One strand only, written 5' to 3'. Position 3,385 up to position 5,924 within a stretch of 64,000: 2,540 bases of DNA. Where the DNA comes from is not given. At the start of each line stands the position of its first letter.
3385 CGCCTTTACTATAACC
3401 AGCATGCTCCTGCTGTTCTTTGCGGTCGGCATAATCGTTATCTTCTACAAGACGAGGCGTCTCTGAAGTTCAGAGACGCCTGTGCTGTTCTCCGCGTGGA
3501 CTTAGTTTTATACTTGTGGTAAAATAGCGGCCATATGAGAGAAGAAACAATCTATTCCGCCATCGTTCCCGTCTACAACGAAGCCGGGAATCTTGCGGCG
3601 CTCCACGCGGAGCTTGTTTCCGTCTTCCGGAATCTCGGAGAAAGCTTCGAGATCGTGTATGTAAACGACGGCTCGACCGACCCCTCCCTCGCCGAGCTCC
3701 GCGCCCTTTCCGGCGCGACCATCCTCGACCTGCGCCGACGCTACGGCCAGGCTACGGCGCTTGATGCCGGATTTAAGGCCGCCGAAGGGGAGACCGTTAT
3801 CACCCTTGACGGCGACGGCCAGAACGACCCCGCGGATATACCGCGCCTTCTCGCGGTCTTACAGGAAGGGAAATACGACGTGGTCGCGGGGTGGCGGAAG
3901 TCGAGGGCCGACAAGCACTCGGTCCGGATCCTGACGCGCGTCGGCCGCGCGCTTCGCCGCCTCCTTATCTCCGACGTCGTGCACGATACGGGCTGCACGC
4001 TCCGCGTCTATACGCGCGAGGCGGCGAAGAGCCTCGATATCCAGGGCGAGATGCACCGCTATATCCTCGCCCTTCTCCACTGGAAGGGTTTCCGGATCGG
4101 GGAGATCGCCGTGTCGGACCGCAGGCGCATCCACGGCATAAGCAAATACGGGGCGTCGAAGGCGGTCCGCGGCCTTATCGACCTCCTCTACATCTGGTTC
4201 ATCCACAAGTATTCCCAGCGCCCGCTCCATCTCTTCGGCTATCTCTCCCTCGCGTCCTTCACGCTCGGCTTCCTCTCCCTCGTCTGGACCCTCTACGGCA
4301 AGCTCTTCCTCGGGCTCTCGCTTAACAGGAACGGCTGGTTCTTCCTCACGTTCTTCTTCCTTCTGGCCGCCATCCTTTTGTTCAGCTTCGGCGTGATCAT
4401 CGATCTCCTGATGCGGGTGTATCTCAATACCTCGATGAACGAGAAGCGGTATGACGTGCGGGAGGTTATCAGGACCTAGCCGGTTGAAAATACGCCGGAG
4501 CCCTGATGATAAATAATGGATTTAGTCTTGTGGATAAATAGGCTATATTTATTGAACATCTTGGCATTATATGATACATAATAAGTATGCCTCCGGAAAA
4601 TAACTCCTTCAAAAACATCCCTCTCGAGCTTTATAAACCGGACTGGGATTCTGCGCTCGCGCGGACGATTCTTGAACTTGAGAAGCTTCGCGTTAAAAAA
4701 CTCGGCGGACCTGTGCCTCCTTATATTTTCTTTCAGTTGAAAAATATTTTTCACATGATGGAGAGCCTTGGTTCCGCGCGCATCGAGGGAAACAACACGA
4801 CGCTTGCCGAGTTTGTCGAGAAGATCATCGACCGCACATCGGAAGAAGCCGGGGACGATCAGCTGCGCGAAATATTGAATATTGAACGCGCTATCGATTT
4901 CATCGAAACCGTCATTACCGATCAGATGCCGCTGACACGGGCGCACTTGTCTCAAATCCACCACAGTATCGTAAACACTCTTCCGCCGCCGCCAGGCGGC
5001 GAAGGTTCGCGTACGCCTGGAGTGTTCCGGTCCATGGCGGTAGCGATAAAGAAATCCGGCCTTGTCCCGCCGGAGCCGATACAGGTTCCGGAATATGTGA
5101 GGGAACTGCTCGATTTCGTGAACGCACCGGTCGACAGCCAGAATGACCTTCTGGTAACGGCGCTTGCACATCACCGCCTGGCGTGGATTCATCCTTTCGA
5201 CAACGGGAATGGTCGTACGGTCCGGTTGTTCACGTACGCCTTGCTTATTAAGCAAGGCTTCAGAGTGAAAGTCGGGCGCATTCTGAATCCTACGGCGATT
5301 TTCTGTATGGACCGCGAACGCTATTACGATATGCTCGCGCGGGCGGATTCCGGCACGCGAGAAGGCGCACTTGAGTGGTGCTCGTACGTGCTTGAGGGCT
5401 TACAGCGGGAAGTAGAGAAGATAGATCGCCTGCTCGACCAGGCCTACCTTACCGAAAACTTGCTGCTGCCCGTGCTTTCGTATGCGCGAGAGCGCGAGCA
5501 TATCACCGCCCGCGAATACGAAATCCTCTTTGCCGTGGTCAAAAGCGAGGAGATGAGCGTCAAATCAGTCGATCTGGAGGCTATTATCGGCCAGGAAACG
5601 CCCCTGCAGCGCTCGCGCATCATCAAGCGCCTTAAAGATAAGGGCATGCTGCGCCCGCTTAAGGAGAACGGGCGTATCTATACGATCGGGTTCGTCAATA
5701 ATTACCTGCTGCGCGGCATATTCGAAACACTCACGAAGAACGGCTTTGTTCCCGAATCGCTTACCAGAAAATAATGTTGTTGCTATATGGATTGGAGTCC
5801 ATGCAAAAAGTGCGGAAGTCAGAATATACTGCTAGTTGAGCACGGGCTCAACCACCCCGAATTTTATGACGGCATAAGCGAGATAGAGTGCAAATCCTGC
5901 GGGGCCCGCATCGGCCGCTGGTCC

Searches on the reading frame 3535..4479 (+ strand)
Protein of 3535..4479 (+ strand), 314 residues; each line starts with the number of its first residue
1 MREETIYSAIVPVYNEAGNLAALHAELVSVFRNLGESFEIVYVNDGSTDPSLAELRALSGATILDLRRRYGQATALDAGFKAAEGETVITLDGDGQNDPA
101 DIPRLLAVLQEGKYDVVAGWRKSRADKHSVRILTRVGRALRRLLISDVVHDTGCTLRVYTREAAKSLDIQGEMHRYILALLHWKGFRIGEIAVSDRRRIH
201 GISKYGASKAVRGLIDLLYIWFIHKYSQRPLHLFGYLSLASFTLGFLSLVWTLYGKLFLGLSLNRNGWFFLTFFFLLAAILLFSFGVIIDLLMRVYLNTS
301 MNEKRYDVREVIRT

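Call 5: search_protein_families(library=pfam, proteins=[window:3535-4479:+], max_evalue=0.01)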
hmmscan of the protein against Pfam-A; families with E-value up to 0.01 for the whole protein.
window:3535-4479:+ (314 aa): 4 families
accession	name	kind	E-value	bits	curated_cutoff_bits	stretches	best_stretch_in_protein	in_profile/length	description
PF00535.33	Glycos_transf_2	-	3.8e-27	95.7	23.3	1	8-166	1-166/168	Glycosyl transferase family 2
PF10111.15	Glyco_tranf_2_2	-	4e-05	23.7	27.3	1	10-99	3-96/276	Glycosyltransferase like family 2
PF12804.13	NTP_transf_3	-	0.0015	19.1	27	1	30-143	30-144/160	MobA-like NTP transferase domain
PF13641.12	Glyco_tranf_2_3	-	0.005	17.3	27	1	7-142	3-144/230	Glycosyltransferase like family 2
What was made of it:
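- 3535..4479 (+): GT2a: conserved frame gene, a GT2 with C-terminal membrane helices that resembles polyprenyl-phosphate sugar synthases (ArnC/PgfS/AglJ/PpgS-like). Pfam PF00535 3.8e-27 (call 5).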

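Call 36: search_protein_families(library=ncbifam, proteins=[window:3535-4479:+], max_evalue=0.01)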
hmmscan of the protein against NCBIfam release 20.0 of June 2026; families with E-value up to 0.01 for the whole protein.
window:3535-4479:+ (314 aa): 12 families
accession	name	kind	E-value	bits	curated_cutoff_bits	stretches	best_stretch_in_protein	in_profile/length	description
NF007986.1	PRK10714.1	equivalog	7e-37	127.1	529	1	8-313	9-313/316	undecaprenyl-phosphate 4-deoxy-4-formamido-L-arabinose transferase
NF047588.1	GlcsyltransPgfSStrep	equivalog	5.1e-33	114.6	500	1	8-299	4-294/308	glycosyltransferase PgfS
TIGR04182.1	glyco_TIGR04182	equivalog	3.1e-16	59.6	325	1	9-296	4-286/293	S-layer glycoprotein N-glycosyltransferase AglJ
NF058614.1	PPMAGASynPpgS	equivalog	1.4e-14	54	370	1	10-191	5-192/226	polyprenyl-phospho-N-acetylgalactosaminyl synthase PpgS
NF041875.1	EPS_EpsD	equivalog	1.4e-11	44.4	370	1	8-128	2-123/325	exopolysaccharide biosynthesis glycosyltransferase EpsD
TIGR03937.1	PgaC_IcaA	equivalog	7.4e-11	41.6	422.3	1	6-119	46-161/407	poly-beta-1,6-N-acetyl-D-glucosamine synthase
NF041391.1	DPhHxTase_Halo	equivalog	2.6e-10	39.6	375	1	14-169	4-155/213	dolichyl-phosphate hexose transferase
TIGR03965.1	mycofact_glyco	equivalog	4e-09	35.9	280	1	8-119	77-189/467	mycofactocin biosynthesis glycosyltransferase MftF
NF007482.0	PRK10073.1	equivalog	7.6e-09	35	423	1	3-118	4-119/334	glycosyltransferase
TIGR04283.1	glyco_like_mftF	equivalog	8.6e-09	35.3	182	1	8-122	2-109/221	TIGR04283 family arsenosugar biosynthesis glycosyltransferase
NF047683.1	TeichurnBiosyTuaG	equivalog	0.0008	19.1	400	1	4-115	5-117/252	teichuronic acid biosynthesis protein TuaG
TIGR03111.1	glyc2_xrt_Gpos1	hypoth_equivalog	0.0057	15.5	363.95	0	9-106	53-153/439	TIGR03111 family XrtG-associated glycosyltransferase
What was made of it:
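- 3535..4479 (+): NCBIfam ArnC-type 7e-37 and PgfS 5e-33, both below the equivalog cut-offs (call 36).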

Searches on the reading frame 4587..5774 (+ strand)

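Call 5: search_protein_families(library=pfam, proteins=[window:4587-5774:+], max_evalue=0.01)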
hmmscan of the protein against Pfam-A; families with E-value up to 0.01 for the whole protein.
window:4587-5774:+ (395 aa): 2 families
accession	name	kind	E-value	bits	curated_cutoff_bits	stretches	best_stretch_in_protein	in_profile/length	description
PF02661.23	Fic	-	2.2e-16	60.9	24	1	115-220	1-93/93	Fic/DOC family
PF13784.11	Fic_N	-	0.00057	20.3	26.7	1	54-103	30-77/82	Fic/DOC family N-terminal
